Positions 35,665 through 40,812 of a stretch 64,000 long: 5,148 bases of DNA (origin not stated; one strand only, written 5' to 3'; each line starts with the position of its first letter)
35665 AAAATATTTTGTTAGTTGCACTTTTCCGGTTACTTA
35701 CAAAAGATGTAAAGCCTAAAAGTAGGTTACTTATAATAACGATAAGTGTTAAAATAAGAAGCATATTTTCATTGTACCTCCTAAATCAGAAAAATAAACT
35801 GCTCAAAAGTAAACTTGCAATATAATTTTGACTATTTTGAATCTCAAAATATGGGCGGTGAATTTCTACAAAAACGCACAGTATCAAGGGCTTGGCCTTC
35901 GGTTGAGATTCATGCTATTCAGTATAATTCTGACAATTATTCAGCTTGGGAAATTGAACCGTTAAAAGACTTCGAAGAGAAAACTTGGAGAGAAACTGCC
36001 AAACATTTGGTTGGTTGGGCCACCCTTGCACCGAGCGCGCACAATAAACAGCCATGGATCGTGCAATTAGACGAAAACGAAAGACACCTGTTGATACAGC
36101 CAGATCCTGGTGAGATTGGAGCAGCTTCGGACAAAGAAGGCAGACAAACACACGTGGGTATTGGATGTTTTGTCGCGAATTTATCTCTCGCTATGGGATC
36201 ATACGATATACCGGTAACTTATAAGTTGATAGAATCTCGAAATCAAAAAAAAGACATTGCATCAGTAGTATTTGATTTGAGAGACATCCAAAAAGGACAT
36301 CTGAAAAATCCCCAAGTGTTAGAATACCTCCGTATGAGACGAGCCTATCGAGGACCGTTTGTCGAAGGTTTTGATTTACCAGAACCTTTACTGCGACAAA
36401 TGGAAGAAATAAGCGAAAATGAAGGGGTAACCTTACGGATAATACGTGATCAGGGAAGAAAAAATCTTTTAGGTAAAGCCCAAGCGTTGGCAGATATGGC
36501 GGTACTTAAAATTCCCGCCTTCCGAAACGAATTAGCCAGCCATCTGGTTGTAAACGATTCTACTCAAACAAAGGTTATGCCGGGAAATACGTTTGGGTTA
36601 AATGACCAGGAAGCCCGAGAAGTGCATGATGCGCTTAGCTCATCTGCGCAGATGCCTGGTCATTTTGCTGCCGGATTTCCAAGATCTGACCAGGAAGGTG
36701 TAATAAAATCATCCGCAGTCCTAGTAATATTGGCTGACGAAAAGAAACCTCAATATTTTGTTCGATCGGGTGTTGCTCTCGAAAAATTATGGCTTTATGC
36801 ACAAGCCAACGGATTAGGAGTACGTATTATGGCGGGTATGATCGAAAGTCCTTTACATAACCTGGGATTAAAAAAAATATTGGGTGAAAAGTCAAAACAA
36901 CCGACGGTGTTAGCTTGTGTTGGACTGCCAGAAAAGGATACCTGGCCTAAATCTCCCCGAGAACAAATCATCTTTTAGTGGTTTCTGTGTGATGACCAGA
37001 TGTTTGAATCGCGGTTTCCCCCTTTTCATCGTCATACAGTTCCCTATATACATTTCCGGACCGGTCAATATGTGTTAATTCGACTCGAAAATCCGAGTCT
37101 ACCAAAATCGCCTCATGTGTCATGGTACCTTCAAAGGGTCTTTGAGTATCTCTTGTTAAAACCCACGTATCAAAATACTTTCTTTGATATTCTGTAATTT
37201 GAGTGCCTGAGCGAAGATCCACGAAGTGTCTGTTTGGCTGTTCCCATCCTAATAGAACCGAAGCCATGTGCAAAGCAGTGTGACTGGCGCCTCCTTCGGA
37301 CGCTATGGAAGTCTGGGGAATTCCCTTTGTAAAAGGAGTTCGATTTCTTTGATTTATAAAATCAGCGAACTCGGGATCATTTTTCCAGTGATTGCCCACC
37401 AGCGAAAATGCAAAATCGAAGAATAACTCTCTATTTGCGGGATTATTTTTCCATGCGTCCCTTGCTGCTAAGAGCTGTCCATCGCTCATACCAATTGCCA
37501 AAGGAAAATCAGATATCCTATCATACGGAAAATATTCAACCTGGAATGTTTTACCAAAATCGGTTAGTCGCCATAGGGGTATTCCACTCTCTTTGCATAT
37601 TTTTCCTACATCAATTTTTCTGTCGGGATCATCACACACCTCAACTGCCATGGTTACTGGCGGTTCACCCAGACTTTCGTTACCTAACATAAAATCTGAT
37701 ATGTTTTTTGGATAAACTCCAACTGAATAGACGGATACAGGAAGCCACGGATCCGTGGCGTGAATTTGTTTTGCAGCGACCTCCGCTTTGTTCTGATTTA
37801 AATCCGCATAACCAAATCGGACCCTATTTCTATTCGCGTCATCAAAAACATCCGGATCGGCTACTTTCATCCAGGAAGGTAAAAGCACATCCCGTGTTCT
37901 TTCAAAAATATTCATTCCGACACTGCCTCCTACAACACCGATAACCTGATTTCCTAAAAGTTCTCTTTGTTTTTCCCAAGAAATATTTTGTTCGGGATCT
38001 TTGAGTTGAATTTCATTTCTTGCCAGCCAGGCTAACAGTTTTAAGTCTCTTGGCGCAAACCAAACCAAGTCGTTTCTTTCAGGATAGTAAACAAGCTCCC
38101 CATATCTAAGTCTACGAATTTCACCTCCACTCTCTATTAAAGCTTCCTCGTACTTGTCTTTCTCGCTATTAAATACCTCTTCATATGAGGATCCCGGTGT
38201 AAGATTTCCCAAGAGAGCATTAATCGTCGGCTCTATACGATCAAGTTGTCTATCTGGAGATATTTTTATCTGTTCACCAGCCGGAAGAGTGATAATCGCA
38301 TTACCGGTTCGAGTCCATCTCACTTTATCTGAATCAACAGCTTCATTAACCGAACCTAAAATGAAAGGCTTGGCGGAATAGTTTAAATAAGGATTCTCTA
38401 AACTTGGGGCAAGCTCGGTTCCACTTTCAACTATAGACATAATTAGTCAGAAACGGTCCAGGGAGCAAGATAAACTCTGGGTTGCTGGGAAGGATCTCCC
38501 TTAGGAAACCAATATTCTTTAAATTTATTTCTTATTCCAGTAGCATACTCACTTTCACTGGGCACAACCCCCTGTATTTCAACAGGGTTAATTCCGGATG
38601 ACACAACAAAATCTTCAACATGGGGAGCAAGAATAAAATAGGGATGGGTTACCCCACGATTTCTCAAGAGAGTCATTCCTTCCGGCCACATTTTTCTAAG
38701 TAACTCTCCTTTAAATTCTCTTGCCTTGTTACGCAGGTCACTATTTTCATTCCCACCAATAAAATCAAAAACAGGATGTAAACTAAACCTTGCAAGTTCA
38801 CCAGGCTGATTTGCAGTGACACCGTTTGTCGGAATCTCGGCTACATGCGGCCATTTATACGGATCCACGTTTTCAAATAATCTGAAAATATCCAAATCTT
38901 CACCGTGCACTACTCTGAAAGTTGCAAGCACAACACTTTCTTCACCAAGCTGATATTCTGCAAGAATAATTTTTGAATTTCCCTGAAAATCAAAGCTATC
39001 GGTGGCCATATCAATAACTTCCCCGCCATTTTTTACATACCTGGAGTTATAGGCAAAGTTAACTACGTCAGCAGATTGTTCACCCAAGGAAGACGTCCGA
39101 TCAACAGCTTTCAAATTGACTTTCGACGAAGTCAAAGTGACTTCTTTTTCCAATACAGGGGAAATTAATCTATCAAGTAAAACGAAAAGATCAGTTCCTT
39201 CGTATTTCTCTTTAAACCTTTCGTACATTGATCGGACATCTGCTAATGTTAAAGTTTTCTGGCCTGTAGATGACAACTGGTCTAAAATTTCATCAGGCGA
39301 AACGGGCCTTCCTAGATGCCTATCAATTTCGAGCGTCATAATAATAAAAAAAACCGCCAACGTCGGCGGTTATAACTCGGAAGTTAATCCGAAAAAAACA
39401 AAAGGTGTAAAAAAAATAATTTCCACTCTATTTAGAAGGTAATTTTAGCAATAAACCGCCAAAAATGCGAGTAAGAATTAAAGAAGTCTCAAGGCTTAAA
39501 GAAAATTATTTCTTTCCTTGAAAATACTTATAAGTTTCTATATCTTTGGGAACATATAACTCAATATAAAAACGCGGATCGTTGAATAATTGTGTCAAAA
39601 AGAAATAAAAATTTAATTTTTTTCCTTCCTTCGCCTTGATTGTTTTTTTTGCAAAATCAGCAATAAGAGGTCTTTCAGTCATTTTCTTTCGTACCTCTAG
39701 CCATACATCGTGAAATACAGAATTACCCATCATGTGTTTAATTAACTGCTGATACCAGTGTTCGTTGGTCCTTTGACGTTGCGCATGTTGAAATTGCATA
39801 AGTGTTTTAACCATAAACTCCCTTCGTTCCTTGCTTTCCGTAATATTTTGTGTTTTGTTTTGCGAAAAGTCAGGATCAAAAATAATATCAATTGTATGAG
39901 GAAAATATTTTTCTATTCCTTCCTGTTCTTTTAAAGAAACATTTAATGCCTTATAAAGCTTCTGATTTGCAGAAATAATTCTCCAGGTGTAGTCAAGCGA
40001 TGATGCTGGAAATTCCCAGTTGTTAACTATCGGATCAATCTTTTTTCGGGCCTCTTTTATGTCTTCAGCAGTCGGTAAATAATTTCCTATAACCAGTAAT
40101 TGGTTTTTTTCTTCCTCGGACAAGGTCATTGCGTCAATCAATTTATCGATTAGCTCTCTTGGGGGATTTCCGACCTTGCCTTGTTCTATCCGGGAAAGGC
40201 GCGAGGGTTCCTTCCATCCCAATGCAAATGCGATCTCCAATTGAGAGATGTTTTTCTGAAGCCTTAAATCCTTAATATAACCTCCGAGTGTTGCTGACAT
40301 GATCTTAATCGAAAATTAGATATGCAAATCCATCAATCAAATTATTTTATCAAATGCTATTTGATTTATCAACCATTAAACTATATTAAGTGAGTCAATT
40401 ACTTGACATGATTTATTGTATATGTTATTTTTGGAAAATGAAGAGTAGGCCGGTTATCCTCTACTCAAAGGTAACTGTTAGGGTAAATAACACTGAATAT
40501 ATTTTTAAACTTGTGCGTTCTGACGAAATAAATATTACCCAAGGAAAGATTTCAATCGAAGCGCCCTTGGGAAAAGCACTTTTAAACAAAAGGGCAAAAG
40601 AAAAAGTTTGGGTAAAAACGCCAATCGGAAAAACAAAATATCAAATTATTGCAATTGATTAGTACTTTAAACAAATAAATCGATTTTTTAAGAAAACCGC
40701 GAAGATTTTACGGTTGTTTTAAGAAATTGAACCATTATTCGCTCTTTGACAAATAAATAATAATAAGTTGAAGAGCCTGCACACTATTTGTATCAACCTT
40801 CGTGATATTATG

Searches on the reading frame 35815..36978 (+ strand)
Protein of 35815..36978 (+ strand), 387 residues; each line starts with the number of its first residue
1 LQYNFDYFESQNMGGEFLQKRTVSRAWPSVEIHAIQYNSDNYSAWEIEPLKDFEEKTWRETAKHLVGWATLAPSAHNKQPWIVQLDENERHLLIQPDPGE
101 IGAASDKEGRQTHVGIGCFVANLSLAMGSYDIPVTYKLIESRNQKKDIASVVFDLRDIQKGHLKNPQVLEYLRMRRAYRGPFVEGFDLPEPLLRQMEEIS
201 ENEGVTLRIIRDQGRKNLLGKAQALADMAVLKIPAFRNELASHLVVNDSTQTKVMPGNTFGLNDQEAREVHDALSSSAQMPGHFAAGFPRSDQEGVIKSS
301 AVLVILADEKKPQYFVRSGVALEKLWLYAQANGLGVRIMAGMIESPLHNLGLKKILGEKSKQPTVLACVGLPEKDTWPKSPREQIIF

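Call 66: search_protein_families(library=pfam, proteins=[window:35815-36978:+], max_evalue=0.001)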
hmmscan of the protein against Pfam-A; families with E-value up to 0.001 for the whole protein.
window:35815-36978:+ (387 aa): 2 families
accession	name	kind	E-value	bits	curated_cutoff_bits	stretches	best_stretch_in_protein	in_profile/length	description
PF14512.11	TM1586_NiRdase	-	9e-09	35.7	27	1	47-92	145-191/215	Putative TM nitroreductase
PF00881.29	Nitroreductase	-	1.4e-06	29.1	23.5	0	298-370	89-166/167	Nitroreductase family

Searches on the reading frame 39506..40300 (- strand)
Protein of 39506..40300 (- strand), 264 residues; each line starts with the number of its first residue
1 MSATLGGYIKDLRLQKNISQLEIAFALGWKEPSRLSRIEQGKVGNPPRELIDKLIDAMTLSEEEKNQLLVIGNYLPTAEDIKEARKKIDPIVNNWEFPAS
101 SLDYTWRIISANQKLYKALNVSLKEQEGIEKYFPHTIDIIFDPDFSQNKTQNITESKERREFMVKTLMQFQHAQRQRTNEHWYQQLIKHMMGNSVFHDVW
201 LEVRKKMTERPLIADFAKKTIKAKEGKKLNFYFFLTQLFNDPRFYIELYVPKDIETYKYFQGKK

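Call 8: search_protein_families(library=pfam, proteins=[window:39506-40300:-], max_evalue=0.01)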
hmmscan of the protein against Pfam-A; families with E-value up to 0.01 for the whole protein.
window:39506-40300:- (264 aa): 2 families
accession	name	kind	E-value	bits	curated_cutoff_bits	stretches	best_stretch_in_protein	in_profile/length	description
PF01381.28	HTH_3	-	4.8e-08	33.4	23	1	9-64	1-54/55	Helix-turn-helix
PF13560.12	HTH_31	-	9.5e-08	32.7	27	1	5-67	2-63/64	Helix-turn-helix domain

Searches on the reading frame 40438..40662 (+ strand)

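Call 102: search_protein_families(library=pfam, proteins=[window:40438-40662:+], max_evalue=0.001)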
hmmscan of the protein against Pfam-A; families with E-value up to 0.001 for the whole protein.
window:40438-40662:+ (74 aa): 1 family
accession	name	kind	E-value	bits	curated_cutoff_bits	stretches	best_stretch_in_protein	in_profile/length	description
PF01272.25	GreA_GreB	-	5.5e-18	65.2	26.9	1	6-73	6-75/77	Transcription elongation factor, GreA/GreB, C-term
